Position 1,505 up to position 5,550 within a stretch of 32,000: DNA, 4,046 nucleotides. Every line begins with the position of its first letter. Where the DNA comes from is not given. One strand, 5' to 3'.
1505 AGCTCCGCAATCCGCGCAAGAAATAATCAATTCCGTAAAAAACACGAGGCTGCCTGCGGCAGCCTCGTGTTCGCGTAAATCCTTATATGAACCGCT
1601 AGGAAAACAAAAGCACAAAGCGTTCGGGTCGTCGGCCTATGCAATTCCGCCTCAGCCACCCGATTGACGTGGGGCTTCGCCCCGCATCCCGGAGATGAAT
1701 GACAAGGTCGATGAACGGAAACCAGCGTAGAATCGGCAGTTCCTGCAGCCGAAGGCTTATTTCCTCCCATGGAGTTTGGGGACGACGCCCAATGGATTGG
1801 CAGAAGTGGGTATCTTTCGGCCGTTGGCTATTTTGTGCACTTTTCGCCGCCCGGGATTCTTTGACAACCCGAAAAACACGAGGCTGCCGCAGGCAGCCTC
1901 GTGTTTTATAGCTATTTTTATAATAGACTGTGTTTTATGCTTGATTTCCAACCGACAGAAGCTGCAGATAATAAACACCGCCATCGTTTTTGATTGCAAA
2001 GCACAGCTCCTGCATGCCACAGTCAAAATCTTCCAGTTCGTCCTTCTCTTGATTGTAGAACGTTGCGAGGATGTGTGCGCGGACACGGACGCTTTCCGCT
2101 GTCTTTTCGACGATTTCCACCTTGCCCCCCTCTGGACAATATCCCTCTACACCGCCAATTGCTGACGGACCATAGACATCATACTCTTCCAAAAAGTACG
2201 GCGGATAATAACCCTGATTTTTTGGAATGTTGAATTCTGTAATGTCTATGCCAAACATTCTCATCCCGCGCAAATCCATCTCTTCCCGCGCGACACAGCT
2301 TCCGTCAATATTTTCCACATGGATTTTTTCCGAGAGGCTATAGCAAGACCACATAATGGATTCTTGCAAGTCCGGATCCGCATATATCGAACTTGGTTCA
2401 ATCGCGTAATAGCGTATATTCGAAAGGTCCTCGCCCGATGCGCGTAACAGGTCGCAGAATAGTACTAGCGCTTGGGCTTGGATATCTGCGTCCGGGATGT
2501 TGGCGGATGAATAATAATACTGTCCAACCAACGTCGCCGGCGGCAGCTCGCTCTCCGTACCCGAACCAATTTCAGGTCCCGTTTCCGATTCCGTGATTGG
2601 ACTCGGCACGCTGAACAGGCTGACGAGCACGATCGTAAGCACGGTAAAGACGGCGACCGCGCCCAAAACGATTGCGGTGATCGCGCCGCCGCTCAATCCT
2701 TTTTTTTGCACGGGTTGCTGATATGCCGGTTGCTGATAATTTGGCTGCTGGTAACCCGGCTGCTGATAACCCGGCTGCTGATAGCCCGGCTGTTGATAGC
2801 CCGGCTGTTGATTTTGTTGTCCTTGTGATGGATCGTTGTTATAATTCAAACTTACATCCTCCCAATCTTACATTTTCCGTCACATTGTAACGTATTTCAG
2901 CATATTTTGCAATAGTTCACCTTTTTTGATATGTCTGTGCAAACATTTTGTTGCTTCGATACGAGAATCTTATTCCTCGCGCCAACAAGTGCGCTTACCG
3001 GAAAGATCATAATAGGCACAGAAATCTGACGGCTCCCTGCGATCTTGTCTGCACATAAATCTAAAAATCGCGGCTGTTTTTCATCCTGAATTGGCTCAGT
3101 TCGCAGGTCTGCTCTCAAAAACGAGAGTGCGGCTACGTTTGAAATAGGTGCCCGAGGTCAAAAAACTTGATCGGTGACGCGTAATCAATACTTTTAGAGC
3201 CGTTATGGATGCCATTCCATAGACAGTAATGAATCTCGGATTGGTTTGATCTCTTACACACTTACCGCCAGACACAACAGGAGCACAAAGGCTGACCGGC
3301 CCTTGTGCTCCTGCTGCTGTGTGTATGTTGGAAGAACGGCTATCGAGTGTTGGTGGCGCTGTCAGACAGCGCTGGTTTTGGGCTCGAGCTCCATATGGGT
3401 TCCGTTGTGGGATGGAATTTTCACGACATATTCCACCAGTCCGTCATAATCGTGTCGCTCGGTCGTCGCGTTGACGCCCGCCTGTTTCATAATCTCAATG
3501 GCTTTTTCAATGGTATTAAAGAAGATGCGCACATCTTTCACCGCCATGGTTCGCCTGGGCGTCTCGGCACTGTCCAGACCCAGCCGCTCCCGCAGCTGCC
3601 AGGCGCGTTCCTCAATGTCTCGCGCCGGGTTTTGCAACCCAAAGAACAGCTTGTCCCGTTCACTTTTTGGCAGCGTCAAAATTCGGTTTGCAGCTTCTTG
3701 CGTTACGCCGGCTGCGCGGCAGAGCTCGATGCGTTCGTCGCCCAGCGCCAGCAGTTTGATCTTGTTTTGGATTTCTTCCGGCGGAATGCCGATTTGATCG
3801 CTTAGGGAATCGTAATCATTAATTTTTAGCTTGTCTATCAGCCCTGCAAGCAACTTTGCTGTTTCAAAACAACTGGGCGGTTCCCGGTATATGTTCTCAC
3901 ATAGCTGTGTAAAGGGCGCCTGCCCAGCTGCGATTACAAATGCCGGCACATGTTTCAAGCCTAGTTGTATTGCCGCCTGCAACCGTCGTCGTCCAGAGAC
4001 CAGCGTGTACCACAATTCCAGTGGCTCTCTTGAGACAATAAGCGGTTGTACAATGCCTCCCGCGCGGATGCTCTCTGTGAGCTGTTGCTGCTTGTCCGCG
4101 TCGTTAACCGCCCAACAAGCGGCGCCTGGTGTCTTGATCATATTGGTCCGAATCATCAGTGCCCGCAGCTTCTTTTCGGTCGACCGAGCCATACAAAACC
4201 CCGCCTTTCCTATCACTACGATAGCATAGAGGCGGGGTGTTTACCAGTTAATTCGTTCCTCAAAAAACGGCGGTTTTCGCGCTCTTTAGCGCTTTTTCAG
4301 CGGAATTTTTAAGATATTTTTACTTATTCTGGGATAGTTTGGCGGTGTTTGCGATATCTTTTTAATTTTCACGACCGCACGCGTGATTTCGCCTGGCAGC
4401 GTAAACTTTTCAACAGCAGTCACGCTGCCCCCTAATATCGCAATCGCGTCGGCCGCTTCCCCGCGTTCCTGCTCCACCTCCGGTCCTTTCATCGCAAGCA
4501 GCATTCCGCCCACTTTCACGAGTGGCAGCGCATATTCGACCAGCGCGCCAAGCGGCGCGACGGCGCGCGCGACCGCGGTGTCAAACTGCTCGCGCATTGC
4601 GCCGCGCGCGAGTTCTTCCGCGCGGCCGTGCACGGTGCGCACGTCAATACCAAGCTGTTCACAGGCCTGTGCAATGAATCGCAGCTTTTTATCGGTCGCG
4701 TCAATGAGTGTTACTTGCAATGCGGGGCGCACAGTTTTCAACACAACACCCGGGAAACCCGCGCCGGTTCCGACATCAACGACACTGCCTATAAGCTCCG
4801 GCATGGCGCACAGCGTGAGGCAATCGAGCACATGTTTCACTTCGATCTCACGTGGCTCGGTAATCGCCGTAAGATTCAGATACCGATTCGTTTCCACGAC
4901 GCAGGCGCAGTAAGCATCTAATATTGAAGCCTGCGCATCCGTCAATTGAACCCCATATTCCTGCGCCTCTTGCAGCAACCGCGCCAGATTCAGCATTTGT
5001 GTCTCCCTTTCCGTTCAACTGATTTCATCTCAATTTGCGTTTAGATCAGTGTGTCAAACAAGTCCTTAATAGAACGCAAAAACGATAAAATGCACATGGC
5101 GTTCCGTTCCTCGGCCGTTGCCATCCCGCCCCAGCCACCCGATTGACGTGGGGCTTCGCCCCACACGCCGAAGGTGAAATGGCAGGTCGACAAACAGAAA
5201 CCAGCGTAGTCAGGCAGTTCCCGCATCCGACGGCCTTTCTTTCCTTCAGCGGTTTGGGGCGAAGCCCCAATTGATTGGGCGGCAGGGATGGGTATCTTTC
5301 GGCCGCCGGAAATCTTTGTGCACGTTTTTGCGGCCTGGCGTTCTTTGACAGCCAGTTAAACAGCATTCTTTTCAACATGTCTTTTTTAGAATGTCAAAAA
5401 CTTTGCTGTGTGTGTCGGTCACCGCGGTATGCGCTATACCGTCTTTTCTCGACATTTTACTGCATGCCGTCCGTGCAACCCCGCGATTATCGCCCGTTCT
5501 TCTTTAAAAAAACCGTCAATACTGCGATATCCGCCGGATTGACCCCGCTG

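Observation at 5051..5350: Unannotated ~265-300 nt structured intergenic repeat family: five full and two degenerate copies in 32 kb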

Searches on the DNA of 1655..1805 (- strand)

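Call 61: build_rna_model(alignment_id=A5)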
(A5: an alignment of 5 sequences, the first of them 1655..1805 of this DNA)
Model R1 built from alignment A5 (5 sequences, 162 columns); structure: RNAalifold consensus.
model positions 154; base pairs 39; branch points 2; effective number of sequences 1.67; information 0.59 bits per position. Calibrated on 0.2 Mb of random sequence (short: E-values are rough).
structure used (alignment columns):
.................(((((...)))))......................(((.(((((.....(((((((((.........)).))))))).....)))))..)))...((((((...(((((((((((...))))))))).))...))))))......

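Call 62: search_with_rna_model(model_id=R1, source=window, filters=off, max_evalue=10)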
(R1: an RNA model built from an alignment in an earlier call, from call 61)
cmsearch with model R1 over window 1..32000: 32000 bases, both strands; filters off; matches with E-value up to 10: 43.
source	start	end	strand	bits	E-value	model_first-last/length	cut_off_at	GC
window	5134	5285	-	159.1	1.9e-41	1-154/154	no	0.61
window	25568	25722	-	148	1.8e-38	1-154/154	no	0.59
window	1655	1807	-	137.8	9.3e-36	1-154/154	no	0.58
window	28735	28887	+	134.5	7.2e-35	1-154/154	no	0.56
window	24509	24650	+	120.4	4.1e-31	1-154/154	no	0.63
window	5132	5283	+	31.9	1.9e-07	1-154/154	no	0.61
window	28738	28889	-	25.4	1e-05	1-154/154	no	0.55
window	24616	24638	-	15.2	0.0055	121-143/154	no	0.74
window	7521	7634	+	13.7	0.014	1-154/154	no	0.51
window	7512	7630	-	13.5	0.016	1-154/154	no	0.52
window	1666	1688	+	10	0.14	121-143/154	no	0.74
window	1863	2004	-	9.4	0.2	1-154/154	no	0.43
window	31641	31767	-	8.7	0.3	1-154/154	no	0.47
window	1782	1912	+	6.6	1.1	1-154/154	no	0.54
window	25566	25720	+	6.4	1.2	1-154/154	no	0.59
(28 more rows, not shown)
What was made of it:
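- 1576..1871 (-): Copy A, between the convergent genes PPDK (ends 1530, +) and ORF 1935-2849 (-). Its palindrome has decayed. Covariance model 137.8 bits (call 62).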

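Call 63: search_with_rna_model(model_id=R1, sources=[L005, L006, L007, L008, L009, L010, L011, L012, L013, L014, L015, L016, L017, L018, L019, L020, L021, L022, L023, L024, L025, L026, L027, L028, L029, L030, L031, L032, L033, L034, L035, L036, L037, L038, L039, L040, L041, L042, L043, L044, L045, L046, L047, L048, L049, L050, L051, L052, L053, L054, L055, L056, L057, L058, L059, L060, L061, L062, L063, L064, L065, L066, L067, L068, L069, L070, L071, L072, L073, L074, L075, L076, L077, L078, L079, L080, L081, L082, L083, L084, L091, L092, L093, L094], max_evalue=1)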
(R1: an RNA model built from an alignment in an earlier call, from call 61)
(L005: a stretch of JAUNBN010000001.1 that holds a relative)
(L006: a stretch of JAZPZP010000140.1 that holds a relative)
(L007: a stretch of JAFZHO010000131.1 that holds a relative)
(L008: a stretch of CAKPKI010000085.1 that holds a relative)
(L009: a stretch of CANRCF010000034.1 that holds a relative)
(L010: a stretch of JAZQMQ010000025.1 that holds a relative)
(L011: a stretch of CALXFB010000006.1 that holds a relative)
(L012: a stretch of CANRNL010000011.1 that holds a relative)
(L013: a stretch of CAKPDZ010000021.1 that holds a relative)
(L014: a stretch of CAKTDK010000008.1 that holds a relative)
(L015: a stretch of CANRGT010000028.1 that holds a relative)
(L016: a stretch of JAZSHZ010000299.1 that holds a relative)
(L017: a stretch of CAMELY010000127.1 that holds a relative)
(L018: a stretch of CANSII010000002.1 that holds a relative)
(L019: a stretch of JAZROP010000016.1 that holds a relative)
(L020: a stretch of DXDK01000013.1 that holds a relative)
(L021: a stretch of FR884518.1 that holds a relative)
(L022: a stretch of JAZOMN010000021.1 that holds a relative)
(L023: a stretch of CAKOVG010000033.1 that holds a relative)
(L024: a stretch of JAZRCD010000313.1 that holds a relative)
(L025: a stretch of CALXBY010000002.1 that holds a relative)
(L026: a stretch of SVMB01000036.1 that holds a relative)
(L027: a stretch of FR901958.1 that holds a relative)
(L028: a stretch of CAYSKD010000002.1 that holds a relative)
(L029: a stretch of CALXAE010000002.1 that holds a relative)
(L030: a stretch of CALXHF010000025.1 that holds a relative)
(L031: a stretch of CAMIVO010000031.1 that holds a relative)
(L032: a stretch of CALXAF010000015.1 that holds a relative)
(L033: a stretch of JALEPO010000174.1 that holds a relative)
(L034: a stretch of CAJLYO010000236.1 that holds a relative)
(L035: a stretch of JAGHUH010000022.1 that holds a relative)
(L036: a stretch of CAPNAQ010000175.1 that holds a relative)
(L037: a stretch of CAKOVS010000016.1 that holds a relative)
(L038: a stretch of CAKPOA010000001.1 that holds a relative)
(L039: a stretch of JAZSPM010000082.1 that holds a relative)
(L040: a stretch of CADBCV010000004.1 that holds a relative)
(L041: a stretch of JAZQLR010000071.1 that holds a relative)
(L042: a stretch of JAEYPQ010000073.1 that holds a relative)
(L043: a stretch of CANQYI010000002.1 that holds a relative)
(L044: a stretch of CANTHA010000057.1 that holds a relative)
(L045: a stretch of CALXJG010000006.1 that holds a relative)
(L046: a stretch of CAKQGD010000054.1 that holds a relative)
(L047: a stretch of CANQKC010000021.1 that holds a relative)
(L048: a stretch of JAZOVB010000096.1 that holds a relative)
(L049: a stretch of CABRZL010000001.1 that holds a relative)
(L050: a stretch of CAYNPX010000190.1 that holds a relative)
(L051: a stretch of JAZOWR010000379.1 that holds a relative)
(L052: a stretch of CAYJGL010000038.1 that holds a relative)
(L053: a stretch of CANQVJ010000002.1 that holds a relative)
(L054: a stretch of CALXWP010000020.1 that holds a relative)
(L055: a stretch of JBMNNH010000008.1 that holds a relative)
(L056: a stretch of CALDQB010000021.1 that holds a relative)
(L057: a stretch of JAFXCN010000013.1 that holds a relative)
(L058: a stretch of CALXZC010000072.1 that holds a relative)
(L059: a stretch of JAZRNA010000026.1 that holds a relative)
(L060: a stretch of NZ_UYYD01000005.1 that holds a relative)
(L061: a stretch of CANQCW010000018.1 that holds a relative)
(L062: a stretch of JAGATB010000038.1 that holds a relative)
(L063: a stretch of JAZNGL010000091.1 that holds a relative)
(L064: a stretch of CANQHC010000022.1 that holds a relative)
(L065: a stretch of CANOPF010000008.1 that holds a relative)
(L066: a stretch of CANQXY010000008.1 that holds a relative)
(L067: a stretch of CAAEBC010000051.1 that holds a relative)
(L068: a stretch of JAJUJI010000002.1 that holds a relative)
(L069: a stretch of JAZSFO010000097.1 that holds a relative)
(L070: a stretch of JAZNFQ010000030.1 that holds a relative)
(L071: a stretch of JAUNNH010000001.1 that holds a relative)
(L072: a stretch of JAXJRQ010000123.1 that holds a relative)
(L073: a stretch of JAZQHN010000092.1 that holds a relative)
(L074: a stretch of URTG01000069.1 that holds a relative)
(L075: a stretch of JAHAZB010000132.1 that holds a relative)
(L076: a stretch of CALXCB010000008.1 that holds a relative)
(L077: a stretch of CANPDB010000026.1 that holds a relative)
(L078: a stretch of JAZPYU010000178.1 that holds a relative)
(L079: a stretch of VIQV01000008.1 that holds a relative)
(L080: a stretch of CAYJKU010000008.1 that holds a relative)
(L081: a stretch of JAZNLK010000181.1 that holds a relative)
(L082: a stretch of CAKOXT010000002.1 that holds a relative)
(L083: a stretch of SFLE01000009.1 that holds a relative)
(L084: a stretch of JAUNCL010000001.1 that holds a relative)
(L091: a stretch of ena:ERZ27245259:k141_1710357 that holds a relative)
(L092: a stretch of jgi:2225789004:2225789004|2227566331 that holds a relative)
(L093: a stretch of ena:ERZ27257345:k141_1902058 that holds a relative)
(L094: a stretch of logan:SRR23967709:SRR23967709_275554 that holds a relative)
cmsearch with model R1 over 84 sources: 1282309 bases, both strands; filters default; matches with E-value up to 1: 2.
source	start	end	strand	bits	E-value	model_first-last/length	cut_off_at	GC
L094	2167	2319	+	134.5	2.9e-33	1-154/154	no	0.56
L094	2170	2321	-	25.3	0.00044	1-154/154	no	0.55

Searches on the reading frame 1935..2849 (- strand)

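Call 53: search_protein_families(library=pfam, proteins=[window:1935-2849:-], max_evalue=0.01)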
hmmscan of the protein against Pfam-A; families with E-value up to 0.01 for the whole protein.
window:1935-2849:- (304 aa): 1 family
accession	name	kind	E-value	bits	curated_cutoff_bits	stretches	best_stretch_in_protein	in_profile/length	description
PF09849.14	DUF2076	-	0.0028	18.2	38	1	6-58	104-161/265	Uncharacterized protein conserved in bacteria (DUF2076)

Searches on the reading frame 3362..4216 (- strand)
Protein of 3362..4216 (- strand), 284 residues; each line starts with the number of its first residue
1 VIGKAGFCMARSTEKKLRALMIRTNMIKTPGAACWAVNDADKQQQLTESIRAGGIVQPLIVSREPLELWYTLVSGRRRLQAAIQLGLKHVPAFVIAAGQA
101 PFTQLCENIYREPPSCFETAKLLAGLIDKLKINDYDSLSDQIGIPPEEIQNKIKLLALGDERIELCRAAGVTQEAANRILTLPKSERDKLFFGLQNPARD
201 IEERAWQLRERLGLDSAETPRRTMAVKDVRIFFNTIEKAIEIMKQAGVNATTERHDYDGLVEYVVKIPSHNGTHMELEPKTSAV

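Call 53: search_protein_families(library=pfam, proteins=[window:3362-4216:-], max_evalue=0.01)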
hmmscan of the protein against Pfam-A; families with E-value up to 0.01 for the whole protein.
window:3362-4216:- (284 aa): 2 families
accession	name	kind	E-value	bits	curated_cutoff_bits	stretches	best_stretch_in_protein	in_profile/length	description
PF02195.25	ParB_N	-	1.1e-11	45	26.3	1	37-98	21-81/95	ParB N-terminal domain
PF17762.8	HTH_ParB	-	2.4e-05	24.9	22.6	1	115-189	4-77/102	ParB HTH domain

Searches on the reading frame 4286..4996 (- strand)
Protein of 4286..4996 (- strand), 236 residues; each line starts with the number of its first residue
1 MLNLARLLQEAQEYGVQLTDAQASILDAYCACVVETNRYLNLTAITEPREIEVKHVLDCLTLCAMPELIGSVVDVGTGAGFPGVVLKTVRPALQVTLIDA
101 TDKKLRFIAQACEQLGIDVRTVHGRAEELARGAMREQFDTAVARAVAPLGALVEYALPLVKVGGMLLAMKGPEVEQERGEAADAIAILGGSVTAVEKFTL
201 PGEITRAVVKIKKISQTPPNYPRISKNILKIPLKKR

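Call 21: find_encoding_contigs(protein=window:4286-4996:-, flank=10000, max_places=10)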
Protein window:4286-4996:- (236 aa): 1 contig read that carries it; 1 place shown.
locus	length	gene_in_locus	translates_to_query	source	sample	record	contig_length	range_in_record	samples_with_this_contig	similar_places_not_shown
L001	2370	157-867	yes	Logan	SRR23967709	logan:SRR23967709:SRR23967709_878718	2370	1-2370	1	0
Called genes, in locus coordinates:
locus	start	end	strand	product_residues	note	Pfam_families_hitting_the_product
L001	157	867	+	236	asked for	PF02527:GidB, PF13649:Methyltransf_25 (weak), PF13847:Methyltransf_31 (weak)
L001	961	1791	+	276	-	PF02195:ParB_N, PF17762:HTH_ParB (faint)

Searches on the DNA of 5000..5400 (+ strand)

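Call 28: search_dna_similar(query=window:5040-5360:+, collection=plasmids, mode=distant, max_evalue=0.01)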
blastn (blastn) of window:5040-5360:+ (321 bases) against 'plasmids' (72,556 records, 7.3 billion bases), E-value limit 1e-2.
No match.

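Call 29: search_dna_similar(query=window:5040-5360:+, collection=phages, mode=distant, max_evalue=0.01)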
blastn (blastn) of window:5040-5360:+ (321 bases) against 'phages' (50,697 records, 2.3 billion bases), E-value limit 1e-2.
No match.
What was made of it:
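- Tried and rejected: blastn against plasmids and phages (calls 28, 29).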

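Call 73: search_rna_families(source=window, start=5000, end=5400, threshold=evalue, max_evalue=10)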
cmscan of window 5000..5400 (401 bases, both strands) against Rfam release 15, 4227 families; matches with E-value up to 10: 1.
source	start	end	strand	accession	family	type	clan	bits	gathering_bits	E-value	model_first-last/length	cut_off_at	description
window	5188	5253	-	RF00277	SNORD49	Gene; snRNA; snoRNA; CD-box;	CL00062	15.5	37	0.28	1-71/71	no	Small nucleolar RNA SNORD49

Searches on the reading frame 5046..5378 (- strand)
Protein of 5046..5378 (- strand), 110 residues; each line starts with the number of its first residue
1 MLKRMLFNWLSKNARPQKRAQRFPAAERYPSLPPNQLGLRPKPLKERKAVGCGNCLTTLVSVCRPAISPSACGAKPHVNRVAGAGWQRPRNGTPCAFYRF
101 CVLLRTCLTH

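Call 31: find_homologous_proteins(query=window:5046-5378:-, max_evalue=0.001)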
Query window:5046-5378:-: 1 candidates shared short words with the query, none scored E <= 0.001.

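Call 53: search_protein_families(library=pfam, proteins=[window:5046-5378:-], max_evalue=0.01)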
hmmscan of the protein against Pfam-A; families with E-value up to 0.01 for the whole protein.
window:5046-5378:- (110 aa): 0 families
